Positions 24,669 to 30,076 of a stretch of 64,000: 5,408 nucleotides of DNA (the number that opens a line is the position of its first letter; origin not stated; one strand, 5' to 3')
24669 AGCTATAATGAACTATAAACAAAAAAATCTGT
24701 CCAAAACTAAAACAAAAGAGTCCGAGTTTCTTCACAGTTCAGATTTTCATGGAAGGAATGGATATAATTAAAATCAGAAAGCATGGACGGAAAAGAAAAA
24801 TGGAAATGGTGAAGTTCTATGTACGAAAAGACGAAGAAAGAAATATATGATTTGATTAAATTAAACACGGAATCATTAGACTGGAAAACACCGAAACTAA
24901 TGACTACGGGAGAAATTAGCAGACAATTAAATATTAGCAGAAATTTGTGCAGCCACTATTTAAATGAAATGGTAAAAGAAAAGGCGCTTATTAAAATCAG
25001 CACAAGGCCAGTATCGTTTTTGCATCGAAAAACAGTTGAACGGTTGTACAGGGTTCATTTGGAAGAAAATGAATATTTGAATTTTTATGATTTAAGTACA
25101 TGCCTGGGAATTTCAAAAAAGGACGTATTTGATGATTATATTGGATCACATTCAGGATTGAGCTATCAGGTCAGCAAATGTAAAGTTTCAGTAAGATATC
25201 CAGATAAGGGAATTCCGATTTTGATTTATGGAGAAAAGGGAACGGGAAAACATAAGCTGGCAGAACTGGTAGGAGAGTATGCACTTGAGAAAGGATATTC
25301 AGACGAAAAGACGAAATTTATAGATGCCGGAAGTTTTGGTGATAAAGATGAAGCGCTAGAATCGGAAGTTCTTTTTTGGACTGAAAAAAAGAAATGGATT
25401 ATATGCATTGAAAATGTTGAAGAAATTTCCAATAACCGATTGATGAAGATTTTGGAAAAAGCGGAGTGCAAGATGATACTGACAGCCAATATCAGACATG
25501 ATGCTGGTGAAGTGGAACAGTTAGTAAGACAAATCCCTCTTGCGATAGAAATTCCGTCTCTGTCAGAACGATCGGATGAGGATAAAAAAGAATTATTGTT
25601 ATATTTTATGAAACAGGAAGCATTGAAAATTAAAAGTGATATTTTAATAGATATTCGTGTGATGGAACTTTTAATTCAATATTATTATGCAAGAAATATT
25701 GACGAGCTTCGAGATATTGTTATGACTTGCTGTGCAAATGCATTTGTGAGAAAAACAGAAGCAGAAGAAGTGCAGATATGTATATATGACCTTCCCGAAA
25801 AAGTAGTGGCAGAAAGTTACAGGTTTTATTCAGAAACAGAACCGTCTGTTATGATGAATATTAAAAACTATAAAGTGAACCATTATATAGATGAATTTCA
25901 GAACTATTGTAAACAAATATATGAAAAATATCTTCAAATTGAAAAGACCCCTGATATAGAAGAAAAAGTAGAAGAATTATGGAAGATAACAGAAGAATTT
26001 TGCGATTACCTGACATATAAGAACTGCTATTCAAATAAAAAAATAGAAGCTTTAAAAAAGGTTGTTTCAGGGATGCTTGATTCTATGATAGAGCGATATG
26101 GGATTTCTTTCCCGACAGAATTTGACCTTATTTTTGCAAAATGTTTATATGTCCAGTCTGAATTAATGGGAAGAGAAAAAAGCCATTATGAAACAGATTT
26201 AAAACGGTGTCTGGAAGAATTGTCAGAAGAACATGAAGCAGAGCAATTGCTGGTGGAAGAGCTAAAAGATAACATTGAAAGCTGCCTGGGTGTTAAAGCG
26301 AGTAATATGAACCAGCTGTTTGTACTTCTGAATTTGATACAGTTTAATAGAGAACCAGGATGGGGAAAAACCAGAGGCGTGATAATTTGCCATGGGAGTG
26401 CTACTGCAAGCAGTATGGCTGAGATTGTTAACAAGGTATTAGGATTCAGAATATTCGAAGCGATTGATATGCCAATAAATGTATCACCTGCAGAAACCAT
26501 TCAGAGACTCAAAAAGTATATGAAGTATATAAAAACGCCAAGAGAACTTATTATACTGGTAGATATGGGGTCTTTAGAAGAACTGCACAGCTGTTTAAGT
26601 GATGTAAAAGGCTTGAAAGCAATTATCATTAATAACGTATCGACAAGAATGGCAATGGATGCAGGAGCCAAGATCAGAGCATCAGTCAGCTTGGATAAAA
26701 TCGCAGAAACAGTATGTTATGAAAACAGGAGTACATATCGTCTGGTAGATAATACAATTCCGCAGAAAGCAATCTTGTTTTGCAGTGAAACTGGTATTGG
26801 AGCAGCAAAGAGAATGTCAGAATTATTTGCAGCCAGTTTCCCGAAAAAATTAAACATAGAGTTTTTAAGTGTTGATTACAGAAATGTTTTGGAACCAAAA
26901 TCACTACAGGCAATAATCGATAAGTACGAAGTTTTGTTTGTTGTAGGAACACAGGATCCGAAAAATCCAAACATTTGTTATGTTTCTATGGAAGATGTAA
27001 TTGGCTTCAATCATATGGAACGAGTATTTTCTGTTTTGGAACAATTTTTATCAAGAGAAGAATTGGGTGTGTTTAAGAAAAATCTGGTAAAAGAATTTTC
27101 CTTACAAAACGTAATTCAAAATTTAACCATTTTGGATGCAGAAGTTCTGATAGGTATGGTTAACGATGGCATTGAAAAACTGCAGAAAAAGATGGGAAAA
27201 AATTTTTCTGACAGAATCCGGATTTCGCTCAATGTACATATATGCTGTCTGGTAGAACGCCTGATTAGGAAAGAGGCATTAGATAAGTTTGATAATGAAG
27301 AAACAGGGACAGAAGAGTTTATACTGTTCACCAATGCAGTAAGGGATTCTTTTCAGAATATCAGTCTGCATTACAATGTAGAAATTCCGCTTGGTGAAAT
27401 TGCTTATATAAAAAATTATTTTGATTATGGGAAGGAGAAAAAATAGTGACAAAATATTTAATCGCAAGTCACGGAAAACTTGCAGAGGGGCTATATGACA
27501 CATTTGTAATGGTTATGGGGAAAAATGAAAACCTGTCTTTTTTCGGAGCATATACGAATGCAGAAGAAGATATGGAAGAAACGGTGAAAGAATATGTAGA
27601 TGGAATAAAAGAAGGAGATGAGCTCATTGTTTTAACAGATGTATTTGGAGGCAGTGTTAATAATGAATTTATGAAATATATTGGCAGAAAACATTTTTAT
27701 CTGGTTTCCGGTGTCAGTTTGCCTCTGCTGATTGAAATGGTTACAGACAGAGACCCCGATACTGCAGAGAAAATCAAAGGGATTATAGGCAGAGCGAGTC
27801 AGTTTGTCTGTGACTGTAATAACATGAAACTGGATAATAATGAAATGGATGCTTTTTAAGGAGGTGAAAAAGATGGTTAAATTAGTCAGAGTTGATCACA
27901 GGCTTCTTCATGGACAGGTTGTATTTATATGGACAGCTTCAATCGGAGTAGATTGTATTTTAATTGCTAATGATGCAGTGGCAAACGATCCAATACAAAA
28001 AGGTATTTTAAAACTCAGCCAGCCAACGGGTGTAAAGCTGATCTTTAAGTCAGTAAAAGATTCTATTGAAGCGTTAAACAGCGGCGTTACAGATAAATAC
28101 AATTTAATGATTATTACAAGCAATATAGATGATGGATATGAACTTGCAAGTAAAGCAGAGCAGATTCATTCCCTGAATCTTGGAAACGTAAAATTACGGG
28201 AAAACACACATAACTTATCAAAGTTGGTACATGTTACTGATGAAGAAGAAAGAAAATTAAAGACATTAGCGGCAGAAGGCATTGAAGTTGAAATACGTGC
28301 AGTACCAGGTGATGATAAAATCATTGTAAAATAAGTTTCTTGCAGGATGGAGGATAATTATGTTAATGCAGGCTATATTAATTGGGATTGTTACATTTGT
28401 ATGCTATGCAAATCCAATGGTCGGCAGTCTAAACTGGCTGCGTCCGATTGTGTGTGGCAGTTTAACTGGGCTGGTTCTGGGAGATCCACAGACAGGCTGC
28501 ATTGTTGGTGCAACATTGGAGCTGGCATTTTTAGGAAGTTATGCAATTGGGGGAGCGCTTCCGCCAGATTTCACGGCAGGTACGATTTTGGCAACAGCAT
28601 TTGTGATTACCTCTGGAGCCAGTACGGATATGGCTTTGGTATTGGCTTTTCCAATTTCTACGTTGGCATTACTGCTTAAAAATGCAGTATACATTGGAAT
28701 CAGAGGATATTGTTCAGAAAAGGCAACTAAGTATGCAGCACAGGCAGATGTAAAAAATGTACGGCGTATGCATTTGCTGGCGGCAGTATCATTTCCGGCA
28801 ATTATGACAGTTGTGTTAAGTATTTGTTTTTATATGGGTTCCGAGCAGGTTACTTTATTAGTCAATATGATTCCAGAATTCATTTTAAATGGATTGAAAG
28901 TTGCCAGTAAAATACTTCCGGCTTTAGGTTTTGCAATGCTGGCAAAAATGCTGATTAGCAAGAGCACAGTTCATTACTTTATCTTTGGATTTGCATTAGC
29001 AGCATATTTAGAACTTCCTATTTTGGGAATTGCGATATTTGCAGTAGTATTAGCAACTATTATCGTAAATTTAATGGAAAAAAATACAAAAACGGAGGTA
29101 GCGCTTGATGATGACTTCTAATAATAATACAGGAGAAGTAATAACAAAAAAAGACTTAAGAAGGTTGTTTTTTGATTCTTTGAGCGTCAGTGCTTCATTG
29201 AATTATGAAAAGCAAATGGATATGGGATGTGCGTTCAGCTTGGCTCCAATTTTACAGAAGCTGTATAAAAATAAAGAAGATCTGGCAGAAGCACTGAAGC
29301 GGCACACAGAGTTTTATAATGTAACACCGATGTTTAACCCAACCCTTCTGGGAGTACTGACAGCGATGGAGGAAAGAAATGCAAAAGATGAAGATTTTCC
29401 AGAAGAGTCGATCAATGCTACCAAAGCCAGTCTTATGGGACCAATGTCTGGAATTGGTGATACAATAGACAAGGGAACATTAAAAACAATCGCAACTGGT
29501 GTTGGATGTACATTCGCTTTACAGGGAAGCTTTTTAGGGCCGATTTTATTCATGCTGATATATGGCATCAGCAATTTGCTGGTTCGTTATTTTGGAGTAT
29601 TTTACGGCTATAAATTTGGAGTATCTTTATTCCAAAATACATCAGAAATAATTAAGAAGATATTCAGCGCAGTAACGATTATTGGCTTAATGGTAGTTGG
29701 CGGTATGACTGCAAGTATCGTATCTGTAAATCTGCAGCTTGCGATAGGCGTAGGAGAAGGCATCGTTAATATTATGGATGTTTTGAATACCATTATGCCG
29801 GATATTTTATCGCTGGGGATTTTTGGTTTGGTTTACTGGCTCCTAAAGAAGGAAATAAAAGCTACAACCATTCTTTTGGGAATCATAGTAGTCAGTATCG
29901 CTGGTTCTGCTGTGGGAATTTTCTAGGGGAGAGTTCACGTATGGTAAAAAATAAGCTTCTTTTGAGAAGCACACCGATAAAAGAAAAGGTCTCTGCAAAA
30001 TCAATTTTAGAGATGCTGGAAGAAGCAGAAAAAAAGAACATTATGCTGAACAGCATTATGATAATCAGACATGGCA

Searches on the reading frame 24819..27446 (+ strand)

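Call 5: search_protein_families(library=pfam, proteins=[window:24819-27446:+], max_evalue=0.01)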
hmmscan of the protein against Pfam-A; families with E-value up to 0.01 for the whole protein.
window:24819-27446:+ (875 aa): 5 families
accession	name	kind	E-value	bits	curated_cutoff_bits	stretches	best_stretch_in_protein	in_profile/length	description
PF00874.25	PRD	-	4.5e-09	36.9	23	1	785-868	4-87/90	PRD domain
PF03610.21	EIIA-man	-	4.8e-05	23.9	21.4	1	521-632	3-115/116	PTS system fructose IIA component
PF25601.1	AAA_lid_14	-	0.00039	20.6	27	1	253-328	4-73/87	AAA+ ATPase lid domain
PF13412.12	HTH_24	-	0.0012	18.9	21.9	1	28-54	18-44/48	Winged helix-turn-helix DNA-binding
PF00308.24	Bac_DnaA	-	0.0076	16.9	23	0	101-173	4-75/162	Bacterial DnaA ATPAse domain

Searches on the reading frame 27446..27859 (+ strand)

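Call 9: search_protein_families(library=pfam, proteins=[window:27446-27859:+], max_evalue=0.0001)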
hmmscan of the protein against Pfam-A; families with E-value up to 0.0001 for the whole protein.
window:27446-27859:+ (137 aa): 1 family
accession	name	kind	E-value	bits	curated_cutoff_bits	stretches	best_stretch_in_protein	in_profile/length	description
PF03610.21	EIIA-man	-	1.3e-17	64.4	21.4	1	5-109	3-110/116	PTS system fructose IIA component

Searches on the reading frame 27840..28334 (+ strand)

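Call 9: search_protein_families(library=pfam, proteins=[window:27840-28334:+], max_evalue=0.0001)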
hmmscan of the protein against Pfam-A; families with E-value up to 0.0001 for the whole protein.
window:27840-28334:+ (164 aa): 1 family
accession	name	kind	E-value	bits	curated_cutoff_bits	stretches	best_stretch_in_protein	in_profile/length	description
PF03830.20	PTSIIB_sorb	-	2.5e-45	154.8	27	1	13-159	1-147/148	PTS system sorbose subfamily IIB component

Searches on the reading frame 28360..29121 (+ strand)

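Call 9: search_protein_families(library=pfam, proteins=[window:28360-29121:+], max_evalue=0.0001)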
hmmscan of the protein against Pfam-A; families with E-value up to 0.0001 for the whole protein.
window:28360-29121:+ (253 aa): 1 family
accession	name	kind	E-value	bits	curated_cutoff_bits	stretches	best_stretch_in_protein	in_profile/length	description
PF03609.19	EII-Sor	-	3.3e-68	230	26.3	1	2-234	1-233/233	PTS system sorbose-specific iic component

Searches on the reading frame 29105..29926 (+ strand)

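Call 9: search_protein_families(library=pfam, proteins=[window:29105-29926:+], max_evalue=0.0001)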
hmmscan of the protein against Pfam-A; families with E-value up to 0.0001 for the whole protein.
window:29105-29926:+ (273 aa): 1 family
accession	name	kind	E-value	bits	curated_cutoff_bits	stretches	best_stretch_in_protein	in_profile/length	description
PF03613.19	EIID-AGA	-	1e-89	300.7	25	1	13-273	2-265/265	PTS system mannose/fructose/sorbose family IID component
